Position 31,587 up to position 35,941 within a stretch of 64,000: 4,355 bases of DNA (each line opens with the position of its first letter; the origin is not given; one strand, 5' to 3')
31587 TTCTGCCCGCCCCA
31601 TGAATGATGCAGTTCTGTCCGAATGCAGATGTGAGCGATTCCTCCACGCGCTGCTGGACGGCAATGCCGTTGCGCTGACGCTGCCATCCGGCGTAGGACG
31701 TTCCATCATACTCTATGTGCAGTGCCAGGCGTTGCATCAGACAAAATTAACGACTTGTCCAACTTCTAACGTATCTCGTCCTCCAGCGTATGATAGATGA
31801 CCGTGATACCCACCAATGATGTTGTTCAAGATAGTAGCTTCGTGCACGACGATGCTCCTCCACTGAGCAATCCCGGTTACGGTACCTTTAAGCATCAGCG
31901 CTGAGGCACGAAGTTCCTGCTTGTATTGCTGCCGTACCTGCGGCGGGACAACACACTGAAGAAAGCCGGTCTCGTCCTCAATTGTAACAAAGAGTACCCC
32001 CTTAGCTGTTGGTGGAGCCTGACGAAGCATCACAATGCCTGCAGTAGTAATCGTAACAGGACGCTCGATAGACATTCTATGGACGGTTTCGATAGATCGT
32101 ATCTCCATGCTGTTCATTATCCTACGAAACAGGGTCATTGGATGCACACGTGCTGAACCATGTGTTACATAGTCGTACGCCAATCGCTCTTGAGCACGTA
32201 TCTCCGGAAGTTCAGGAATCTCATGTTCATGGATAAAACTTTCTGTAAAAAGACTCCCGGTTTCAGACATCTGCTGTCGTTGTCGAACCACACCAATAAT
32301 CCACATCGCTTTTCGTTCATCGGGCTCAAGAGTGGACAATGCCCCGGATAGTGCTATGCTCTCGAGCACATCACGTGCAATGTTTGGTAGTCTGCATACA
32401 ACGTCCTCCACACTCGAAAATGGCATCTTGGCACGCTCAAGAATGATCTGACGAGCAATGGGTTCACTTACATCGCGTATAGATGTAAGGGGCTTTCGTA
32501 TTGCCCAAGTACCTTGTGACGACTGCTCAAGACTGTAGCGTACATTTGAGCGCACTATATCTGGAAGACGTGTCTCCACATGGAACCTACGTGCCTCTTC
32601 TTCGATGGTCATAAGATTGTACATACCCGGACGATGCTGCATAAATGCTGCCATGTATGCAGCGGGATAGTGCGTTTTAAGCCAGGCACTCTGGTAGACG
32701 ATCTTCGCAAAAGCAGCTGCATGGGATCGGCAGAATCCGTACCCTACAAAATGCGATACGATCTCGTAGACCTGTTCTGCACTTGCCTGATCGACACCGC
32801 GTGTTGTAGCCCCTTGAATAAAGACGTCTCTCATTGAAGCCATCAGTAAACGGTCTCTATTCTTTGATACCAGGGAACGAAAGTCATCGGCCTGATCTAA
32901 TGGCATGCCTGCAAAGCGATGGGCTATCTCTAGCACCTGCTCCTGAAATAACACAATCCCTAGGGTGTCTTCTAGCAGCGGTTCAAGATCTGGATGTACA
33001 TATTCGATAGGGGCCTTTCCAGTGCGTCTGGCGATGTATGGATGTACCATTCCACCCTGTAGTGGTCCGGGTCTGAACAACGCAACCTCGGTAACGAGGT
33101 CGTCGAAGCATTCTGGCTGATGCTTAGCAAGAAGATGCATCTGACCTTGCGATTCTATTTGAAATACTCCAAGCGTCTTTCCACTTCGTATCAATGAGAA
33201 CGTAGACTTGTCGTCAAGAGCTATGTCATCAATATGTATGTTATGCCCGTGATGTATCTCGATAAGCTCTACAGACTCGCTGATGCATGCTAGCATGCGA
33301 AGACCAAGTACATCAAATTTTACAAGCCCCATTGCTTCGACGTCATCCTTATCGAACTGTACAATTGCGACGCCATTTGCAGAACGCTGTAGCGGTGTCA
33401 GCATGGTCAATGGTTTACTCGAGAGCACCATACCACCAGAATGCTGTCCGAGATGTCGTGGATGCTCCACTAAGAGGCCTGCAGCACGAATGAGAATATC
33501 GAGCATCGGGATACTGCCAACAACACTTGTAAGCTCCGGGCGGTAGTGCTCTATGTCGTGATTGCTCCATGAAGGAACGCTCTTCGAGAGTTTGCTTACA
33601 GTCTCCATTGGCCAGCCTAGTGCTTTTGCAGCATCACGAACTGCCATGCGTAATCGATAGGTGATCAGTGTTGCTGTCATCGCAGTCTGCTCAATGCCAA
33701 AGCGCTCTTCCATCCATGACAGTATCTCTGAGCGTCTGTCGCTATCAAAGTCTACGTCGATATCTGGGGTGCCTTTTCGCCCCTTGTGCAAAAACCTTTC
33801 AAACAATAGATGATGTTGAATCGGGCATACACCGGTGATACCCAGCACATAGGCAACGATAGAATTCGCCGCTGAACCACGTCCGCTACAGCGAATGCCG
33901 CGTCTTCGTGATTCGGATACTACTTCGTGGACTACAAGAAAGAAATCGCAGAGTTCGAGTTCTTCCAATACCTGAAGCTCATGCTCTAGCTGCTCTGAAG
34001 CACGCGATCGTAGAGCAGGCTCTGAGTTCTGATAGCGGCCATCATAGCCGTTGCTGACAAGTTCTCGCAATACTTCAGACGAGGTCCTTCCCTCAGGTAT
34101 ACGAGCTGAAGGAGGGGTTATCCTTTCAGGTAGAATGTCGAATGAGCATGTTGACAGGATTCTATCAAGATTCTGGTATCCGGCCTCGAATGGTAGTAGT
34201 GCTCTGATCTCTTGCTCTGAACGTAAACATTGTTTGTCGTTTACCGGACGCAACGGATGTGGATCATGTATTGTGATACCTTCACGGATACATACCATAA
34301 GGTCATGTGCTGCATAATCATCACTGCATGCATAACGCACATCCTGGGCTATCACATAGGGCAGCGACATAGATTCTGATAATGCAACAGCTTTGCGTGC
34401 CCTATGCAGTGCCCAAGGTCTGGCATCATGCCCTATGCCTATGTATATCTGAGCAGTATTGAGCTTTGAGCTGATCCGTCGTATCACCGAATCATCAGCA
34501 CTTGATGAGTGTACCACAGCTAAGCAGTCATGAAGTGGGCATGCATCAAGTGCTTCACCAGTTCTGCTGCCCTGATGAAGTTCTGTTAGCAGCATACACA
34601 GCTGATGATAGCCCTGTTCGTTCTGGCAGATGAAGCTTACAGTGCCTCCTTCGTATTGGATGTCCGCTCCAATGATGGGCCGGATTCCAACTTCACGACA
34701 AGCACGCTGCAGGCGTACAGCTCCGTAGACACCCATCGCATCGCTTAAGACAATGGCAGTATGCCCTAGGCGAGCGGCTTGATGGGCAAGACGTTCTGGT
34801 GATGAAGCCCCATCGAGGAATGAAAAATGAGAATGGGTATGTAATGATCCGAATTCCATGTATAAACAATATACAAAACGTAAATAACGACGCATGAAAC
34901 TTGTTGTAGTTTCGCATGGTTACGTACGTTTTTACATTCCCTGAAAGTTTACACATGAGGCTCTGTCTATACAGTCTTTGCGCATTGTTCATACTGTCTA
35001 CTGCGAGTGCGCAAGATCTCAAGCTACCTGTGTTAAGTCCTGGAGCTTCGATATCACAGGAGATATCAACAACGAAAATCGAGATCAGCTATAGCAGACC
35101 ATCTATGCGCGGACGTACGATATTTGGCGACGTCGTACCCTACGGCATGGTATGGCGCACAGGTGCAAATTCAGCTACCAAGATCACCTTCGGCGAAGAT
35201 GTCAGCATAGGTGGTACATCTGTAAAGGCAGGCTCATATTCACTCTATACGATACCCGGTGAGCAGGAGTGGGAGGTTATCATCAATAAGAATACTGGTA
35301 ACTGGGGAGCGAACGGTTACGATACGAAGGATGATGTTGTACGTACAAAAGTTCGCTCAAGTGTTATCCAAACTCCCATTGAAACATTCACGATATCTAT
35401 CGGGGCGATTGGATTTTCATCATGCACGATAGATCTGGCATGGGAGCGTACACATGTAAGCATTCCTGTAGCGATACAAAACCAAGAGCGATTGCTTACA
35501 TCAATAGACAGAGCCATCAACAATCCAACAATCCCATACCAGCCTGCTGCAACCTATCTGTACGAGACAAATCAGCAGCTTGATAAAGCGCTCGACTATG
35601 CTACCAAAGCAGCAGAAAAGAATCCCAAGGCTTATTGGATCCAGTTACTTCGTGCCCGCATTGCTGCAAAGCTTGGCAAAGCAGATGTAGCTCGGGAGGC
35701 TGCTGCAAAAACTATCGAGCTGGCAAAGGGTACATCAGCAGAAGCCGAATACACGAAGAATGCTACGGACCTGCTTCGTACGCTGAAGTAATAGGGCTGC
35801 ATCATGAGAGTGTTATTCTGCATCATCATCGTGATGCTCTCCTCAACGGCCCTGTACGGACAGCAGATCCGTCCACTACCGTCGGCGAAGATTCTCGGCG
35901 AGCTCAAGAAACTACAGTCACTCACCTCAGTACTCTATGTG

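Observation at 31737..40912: Candidate undescribed damage-inducible mutagenesis system: HTH-UmuD regulator, split ImuB, ImuB-C, detached DnaE2 and divergent AlkB, without ImuA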

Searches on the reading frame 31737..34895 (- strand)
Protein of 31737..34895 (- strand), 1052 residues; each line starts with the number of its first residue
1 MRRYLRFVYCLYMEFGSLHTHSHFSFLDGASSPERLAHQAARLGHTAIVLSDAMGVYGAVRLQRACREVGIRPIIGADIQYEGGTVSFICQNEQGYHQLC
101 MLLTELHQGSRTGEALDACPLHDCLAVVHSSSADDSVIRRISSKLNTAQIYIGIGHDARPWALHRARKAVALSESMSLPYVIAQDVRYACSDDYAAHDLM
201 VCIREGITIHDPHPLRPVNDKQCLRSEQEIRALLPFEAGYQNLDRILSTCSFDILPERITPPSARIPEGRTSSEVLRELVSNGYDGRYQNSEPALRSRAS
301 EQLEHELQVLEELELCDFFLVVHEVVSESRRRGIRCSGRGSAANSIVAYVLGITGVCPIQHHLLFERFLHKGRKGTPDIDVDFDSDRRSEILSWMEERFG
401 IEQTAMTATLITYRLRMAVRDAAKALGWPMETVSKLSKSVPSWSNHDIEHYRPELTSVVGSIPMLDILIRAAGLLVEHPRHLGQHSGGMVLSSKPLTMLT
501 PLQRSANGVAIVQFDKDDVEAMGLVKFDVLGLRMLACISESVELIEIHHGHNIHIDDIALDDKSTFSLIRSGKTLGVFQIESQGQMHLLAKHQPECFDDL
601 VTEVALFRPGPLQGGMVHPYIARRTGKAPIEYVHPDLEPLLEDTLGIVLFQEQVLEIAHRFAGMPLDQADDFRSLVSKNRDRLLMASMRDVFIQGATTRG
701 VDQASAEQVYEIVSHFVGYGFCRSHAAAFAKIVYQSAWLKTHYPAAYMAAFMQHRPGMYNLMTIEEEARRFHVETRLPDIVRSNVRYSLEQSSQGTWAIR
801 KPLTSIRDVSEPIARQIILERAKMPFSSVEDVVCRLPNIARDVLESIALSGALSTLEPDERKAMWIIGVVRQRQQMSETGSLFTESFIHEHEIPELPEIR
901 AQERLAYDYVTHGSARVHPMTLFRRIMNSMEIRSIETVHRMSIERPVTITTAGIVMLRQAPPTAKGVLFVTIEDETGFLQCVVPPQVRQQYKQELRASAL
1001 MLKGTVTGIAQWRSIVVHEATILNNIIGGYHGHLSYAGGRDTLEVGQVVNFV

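Call 3: search_protein_families(library=pfam, proteins=[window:31737-34895:-], max_evalue=0.01)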
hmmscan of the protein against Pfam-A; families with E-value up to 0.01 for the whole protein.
window:31737-34895:- (1052 aa): 5 families
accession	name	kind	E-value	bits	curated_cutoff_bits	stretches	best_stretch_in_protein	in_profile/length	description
PF07733.18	DNA_pol3_alpha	-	2.8e-75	253.8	23.9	1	275-531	2-260/260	Bacterial DNA polymerase III alpha NTPase domain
PF17657.6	DNA_pol3_finger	-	3.2e-54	183.2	22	1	534-699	1-165/166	Bacterial DNA polymerase III alpha subunit finger domain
PF02811.25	PHP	-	2.6e-19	70.6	26.4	1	18-107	2-96/164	PHP domain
PF14579.12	HHH_6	-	2.4e-14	53.7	25.6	1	773-862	2-89/90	Helix-hairpin-helix motif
PF01336.31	tRNA_anti-codon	-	3.8e-06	27.2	27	1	950-1006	2-57/75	OB-fold nucleic acid binding domain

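Call 4: search_protein_families(library=ncbifam, proteins=[window:31737-34895:-], max_evalue=0.01)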
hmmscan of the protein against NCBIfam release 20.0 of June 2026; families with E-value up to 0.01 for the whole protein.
window:31737-34895:- (1052 aa): 15 families
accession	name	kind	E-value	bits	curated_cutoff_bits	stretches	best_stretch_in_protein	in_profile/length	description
NF004225.0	PRK05672.1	subfamily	5.9e-257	855.6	939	1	13-1018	4-1027/1047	error-prone DNA polymerase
NF004226.0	PRK05673.1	equivalog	2.5e-208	694.6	1002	1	13-1007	4-1046/1146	DNA polymerase III subunit alpha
TIGR00594.1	polc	superfamily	4.9e-194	647.3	434.35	2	165-983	181-1021/1022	DNA polymerase III subunit alpha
NF005298.0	PRK06826.1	equivalog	2.9e-181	604.8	1260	2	166-1007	188-1055/1151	DNA polymerase III subunit alpha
NF005377.0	PRK06920.1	equivalog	2.7e-155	518.9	1806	1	13-1025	1-1025/1108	DNA polymerase III subunit alpha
NF005617.0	PRK07374.1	equivalog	8.1e-145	484.4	1653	2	170-866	193-903/1170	DNA polymerase III subunit alpha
NF005582.0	PRK07279.1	equivalog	2e-140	469.7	1279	1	16-1008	3-949/1033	DNA polymerase III subunit alpha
NF005516.0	PRK07135.1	equivalog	3.5e-129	432.6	1084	2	241-853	197-809/974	DNA polymerase III DnaE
NF004550.0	PRK05898.1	equivalog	4.6e-129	432.2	1182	2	183-842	140-795/971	DNA polymerase III subunit alpha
NF007079.0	PRK09532.1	equivalog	3.3e-103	346.5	1525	2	170-722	191-777/876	DNA polymerase III subunit alpha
NF001688.0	PRK00448.1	equivalog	4.9e-28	97.3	873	3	167-363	721-917/1445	PolC-type DNA polymerase III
TIGR01405.1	polC_Gram_pos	equivalog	1.2e-21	76.3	1043.45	2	717-781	1033-1095/1211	DNA polymerase III subunit alpha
NF005616.0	PRK07373.1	equivalog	3.9e-15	55.3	646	1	721-869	38-185/449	DNA polymerase III subunit alpha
NF041577.1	nside_bi_sphtase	equivalog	0.00033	19.9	400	1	18-109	6-98/276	3',5'-nucleoside bisphosphate phosphatase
NF003118.0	PRK04036.1-3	equivalog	0.0075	15.3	445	0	908-1007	99-197/481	DNA-directed DNA polymerase II small subunit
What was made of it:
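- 31737..34859 (-): dnaE2: error-prone C-family polymerase, 1040 aa, DnaE2X-like. NCBIfam 'error-prone DNA polymerase' 855.6 bits against a cutoff of 939 (calls 3, 4).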

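Call 41: search_dna_similar(query=window:31737-34859:-, collection=plasmids, mode=protein, max_rows=12)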
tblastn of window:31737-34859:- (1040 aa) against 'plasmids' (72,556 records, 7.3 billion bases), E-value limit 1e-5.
Records with a match: 2344; places in all: 2527; records where one place covers at least 80% of the query: 856.
Best place of each record, by identity: <60% 2344.
By first word of the organism name: Klebsiella 347; Escherichia 230; Rhizobium 159; Burkholderia 156; Acinetobacter 150; Streptomyces 149; Ralstonia 136; Agrobacterium 134; Enterobacter 93; Bacillus 66; and 170 more.
By predicted mobility (MOB-suite, as given by PLSDB): non-mobilizable 1535; conjugative 463; mobilizable 346.
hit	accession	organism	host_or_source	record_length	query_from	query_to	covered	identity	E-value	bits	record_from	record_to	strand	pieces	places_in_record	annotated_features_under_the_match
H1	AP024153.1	Abditibacteriota bacterium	Acer palmatum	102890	6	992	95%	43.4%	0e+0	726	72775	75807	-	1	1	dnaE2: error-prone DNA polymerase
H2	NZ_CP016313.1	Thermus brockianus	whole organism,environmental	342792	6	998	95%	36.6%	7e-157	522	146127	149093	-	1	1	dnaE: DNA polymerase III subunit alpha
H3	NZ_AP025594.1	Thermus brockianus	-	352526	6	996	95%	36.7%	8e-158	525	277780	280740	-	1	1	dnaE: DNA polymerase III subunit alpha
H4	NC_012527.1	Deinococcus deserti VCD115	-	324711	6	1011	97%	35.8%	2e-154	515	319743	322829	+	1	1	dnaE: DNA polymerase III subunit alpha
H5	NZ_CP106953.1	Eleftheria terrae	soil sample,soil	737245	3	1016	98%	35.2%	5e-139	470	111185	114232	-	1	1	error-prone DNA polymerase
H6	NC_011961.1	Thermomicrobium roseum DSM 5159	-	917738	3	1013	92%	36.5%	5e-139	550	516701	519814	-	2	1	error-prone DNA polymerase | potassium channel family protein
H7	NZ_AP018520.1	Sphingobium sp. YG1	-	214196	6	1015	97%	34.5%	6e-130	443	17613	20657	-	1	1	error-prone DNA polymerase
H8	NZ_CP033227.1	Sphingobium yanoikuyae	Mixed culture,wastewater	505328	6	1015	97%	34.5%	6e-130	443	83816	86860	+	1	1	error-prone DNA polymerase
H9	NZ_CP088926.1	Rhodanobacter denitrificans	soil,well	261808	3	987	95%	35.2%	1e-143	483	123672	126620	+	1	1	error-prone DNA polymerase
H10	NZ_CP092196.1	Deinococcus sp. KNUC1210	Setaria viridis,cell ...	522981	6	992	95%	35.0%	9e-145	487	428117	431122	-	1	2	dnaE: DNA polymerase III subunit alpha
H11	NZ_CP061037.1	Sphingomonas aliaeris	whole organism,Pork steak,pork steak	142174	2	1022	98%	33.7%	5e-129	441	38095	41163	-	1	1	error-prone DNA polymerase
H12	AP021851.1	Deinococcus grandis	-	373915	6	1005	96%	34.3%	5e-142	479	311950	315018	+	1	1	dnaE2_2: error-prone DNA polymerase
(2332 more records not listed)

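Call 42: get_annotated_region(hit=H4, flank=4000)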
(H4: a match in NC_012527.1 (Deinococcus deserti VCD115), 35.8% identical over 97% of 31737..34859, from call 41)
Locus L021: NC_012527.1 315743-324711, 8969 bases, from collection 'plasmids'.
description: Deinococcus deserti VCD115 plasmid 1, complete sequence
organism: Deinococcus deserti VCD115 (NCBI taxid 546414)
taxonomy: Bacteria; Deinococcota; Deinococci; Deinococcales; Deinococcaceae; Deinococcus; Deinococcus deserti; Deinococcus deserti VCD115
host: -; source: -; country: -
typing (MOB-suite, as given by PLSDB): mobilizable; replicon rep_cluster_348; relaxase MOBP
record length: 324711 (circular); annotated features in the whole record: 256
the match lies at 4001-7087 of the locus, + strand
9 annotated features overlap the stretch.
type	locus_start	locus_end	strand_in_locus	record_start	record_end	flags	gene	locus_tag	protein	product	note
CDS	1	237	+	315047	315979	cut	-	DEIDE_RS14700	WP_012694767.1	alpha-E domain-containing protein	-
CDS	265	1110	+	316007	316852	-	-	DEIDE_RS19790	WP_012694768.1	transglutaminase family protein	-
CDS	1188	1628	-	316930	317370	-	-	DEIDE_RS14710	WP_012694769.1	response regulator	-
CDS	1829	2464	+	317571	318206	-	-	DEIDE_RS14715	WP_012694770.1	LexA family transcriptional regulator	-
CDS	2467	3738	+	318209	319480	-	-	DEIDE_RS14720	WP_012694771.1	Y-family DNA polymerase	-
CDS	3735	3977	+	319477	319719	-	-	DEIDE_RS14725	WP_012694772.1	DUF6504 family protein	-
CDS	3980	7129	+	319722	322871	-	dnaE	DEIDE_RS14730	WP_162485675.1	DNA polymerase III subunit alpha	GO:0006260 - DNA replication [Evidence IEA]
CDS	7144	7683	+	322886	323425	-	-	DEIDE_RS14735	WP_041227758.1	hypothetical protein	-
CDS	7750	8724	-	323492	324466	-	-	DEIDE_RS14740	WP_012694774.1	aldo/keto reductase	-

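Call 43: get_annotated_region(hit=H1, flank=4000)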
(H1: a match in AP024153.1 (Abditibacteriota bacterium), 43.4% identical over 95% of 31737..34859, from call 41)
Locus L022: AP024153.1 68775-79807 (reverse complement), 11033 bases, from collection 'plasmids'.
description: Abditibacteriota bacterium IAD-21 plasmid pIAD-21 DNA, complete sequence
organism: Abditibacteriota bacterium (NCBI taxid 2783868)
taxonomy: Bacteria; Abditibacteriota; ; ; ; ; Abditibacteriota bacterium
host: -; source: Acer palmatum; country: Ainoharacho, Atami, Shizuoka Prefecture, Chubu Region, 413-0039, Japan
typing (MOB-suite, as given by PLSDB): non-mobilizable
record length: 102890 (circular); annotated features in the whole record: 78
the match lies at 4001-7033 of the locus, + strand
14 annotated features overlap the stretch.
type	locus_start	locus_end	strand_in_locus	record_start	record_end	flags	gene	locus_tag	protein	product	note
CDS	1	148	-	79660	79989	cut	-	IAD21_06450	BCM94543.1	hypothetical protein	-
CDS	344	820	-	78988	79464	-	-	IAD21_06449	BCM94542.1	hypothetical protein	-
CDS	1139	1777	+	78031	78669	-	lexA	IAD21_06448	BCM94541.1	LexA repressor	-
CDS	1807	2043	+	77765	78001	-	-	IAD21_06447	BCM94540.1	hypothetical protein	-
CDS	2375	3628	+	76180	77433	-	-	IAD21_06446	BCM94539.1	hypothetical protein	-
CDS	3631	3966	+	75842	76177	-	-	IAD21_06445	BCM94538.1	hypothetical protein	-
CDS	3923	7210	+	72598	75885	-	dnaE2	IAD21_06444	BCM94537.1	error-prone DNA polymerase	-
CDS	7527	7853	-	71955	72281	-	-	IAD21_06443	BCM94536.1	hypothetical protein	-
CDS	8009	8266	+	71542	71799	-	-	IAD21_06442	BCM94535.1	hypothetical protein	-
CDS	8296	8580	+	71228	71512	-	-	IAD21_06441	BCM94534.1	hypothetical protein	-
CDS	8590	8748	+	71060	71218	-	-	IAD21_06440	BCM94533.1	hypothetical protein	-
CDS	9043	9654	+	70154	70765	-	-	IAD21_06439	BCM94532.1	hypothetical protein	-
CDS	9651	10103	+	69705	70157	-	-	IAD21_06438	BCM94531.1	hypothetical protein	-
CDS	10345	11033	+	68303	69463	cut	-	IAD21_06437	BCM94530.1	hypothetical protein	-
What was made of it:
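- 31737..34859 (-): Best plasmid relatives are the DnaE2s of lexA-PolY-DUF6504-dnaE2 cassettes: Abditibacteriota 43%, Thermus and D. deserti about 36% (calls 41-43).
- Same four-gene order in D. deserti plasmid P1 and Abditibacteriota pIAD-21 (calls 42, 43).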

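Call 44: get_annotated_region(hit=H7, flank=4000)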
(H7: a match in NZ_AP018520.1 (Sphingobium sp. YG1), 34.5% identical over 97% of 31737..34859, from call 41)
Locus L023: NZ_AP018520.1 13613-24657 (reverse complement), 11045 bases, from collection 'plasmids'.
description: Sphingobium sp. YG1 plasmid pYGP1, complete sequence
organism: Sphingobium sp. YG1 (NCBI taxid 2082188)
taxonomy: Bacteria; Pseudomonadota; Alphaproteobacteria; Sphingomonadales; Sphingomonadaceae; Sphingobium; Sphingobium sp. YG1
host: -; source: -; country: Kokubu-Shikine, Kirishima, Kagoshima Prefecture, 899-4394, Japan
typing (MOB-suite, as given by PLSDB): conjugative; relaxase MOBF; mating-pair formation MPF_F
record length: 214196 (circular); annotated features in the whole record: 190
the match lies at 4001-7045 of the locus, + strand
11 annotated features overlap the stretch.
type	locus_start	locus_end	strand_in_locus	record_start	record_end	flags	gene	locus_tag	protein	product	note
CDS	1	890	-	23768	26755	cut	-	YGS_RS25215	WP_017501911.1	RelA/SpoT domain-containing protein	-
CDS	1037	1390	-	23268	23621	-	-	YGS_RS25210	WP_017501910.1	hypothetical protein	-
CDS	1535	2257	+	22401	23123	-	-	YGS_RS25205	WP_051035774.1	protein ImuA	-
CDS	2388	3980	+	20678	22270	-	-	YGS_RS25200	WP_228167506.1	DNA polymerase Y family protein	-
CDS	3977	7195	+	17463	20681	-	-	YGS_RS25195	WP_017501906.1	error-prone DNA polymerase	GO:0006260 - DNA replication [Evidence IEA]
CDS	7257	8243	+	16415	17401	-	-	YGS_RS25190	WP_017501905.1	hypothetical protein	-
CDS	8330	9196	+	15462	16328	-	-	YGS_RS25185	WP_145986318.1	hypothetical protein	-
CDS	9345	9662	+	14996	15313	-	-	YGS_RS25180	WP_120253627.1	DNA-binding protein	-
CDS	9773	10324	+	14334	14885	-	-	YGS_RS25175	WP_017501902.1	hypothetical protein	-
CDS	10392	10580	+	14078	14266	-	-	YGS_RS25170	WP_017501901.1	hypothetical protein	-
CDS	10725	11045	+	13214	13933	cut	-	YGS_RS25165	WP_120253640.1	hypothetical protein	-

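Call 45: search_protein_families(library=pfam, proteins=[L023:2388-3980:+, L021:2467-3738:+, L021:3735-3977:+, L022:2375-3628:+, L022:3631-3966:+, L022:1807-2043:+, L021:1829-2464:+], max_evalue=0.01)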
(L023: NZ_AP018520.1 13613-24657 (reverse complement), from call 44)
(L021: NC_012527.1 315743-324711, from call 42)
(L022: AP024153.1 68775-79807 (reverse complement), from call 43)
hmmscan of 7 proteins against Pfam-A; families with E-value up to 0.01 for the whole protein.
L023:2388-3980:+ (530 aa): 2 families
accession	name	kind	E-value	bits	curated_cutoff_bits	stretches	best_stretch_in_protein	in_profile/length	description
PF00817.25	IMS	-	7.9e-08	32.8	23.2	1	60-177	25-144/148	impB/mucB/samB family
PF20114.4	DUF6504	-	7.9e-05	23.3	24.2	1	449-507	21-80/103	Domain of unknown function (DUF6504)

L021:2467-3738:+ (423 aa): 1 family
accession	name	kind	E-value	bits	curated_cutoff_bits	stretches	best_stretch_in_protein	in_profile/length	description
PF00817.25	IMS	-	2.6e-07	31.1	23.2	1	23-116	12-105/148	impB/mucB/samB family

L021:3735-3977:+ (80 aa): 1 family
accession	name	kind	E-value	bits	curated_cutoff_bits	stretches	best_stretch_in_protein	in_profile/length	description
PF20114.4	DUF6504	-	6.3e-07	30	24.2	1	6-80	16-103/103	Domain of unknown function (DUF6504)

L022:2375-3628:+ (417 aa): 1 family
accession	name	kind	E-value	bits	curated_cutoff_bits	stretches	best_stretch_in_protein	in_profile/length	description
PF00817.25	IMS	-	5.2e-05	23.6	23.2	1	7-114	1-105/148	impB/mucB/samB family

L022:3631-3966:+ (111 aa): 1 family
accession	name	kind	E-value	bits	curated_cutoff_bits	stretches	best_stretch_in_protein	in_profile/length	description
PF20114.4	DUF6504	-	1.7e-08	35.1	24.2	1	31-111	22-103/103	Domain of unknown function (DUF6504)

L022:1807-2043:+ (78 aa): 0 families

L021:1829-2464:+ (211 aa): 3 families
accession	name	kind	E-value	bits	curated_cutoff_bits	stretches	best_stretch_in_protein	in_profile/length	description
PF00717.28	Peptidase_S24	-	4.9e-29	100.8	23.3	1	81-197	1-115/116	Peptidase S24-like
PF12802.13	MarR_2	-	0.00048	20.7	27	1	5-60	3-55/61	MarR family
PF12840.13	HTH_20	-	0.00065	20.1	27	1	7-45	4-38/51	Helix-turn-helix domain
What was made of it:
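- On Canonical ImuA-ImuB-DnaE2: Compare the Sphingobium imuA-imuB-dnaE2 locus (calls 44, 45).
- The same Pfam domain matches the C-terminus of a canonical ImuB (call 45).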

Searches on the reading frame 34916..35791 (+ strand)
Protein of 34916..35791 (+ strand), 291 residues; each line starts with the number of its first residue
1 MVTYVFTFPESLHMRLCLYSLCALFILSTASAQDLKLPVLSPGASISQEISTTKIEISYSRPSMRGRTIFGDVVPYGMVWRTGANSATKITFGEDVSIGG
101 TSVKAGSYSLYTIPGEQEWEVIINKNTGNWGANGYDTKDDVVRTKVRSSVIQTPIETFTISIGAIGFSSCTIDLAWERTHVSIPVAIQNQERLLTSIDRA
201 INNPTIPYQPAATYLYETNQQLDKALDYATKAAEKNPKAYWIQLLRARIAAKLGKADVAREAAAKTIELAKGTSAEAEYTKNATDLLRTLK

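Call 3: search_protein_families(library=pfam, proteins=[window:34916-35791:+], max_evalue=0.01)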
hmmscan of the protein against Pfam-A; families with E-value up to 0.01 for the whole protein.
window:34916-35791:+ (291 aa): 3 families
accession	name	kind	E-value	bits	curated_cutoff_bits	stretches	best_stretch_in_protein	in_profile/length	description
PF11138.13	DUF2911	-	4.9e-56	189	27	1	41-185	1-145/145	Protein of unknown function (DUF2911)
PF07719.23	TPR_2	-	0.008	16.7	27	0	215-238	10-33/34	Tetratricopeptide repeat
PF14559.12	TPR_19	-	0.0081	16.9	25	0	220-268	5-53/68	Tetratricopeptide repeat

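Call 4: search_protein_families(library=ncbifam, proteins=[window:34916-35791:+], max_evalue=0.01)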
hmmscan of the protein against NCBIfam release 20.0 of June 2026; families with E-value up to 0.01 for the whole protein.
window:34916-35791:+ (291 aa): 0 families
